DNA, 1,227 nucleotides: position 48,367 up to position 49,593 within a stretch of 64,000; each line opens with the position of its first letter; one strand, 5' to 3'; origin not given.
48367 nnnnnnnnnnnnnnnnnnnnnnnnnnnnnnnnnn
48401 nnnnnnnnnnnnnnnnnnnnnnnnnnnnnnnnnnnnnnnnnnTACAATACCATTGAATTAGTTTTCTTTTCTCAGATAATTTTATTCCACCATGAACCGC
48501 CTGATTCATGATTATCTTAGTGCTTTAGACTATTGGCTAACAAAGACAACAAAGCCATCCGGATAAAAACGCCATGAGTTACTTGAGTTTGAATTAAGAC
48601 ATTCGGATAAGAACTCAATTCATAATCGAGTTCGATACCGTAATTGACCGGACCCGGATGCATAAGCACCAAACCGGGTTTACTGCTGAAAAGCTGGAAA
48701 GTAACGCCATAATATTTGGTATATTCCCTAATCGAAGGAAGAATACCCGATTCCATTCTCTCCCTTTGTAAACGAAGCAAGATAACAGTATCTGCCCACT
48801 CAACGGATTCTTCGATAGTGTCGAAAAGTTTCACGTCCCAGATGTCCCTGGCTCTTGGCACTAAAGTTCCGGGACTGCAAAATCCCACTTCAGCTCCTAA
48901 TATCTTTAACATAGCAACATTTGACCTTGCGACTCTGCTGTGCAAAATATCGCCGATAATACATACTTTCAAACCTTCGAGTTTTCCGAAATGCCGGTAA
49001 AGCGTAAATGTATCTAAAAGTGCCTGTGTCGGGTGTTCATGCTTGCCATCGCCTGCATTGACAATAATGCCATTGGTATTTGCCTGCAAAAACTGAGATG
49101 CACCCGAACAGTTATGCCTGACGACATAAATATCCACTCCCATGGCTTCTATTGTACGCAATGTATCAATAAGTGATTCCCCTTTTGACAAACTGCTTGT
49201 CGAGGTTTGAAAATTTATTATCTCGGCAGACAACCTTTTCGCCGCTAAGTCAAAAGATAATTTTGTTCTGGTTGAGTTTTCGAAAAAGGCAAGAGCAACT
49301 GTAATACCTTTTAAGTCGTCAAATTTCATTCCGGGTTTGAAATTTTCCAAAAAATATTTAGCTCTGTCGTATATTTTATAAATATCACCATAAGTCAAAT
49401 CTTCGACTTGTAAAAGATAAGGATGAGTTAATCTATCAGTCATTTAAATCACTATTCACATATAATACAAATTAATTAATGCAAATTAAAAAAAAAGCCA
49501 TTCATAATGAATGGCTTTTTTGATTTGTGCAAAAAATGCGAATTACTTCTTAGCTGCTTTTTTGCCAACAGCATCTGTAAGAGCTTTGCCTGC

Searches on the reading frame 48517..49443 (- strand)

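Call 85: search_protein_families(library=pfam, proteins=[window:48517-49443:-], max_evalue=0.00001)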
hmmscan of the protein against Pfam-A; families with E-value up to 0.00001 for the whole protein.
window:48517-49443:- (308 aa): 2 families
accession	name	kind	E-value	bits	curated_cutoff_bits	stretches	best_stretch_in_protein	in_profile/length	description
PF02729.26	OTCace_N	-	1.4e-38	132.7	29.9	1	10-149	3-147/148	Aspartate/ornithine carbamoyltransferase, carbamoyl-P binding domain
PF00185.30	OTCace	-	3.4e-17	63.4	29.4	1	156-301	1-156/157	Aspartate/ornithine carbamoyltransferase, Asp/Orn binding domain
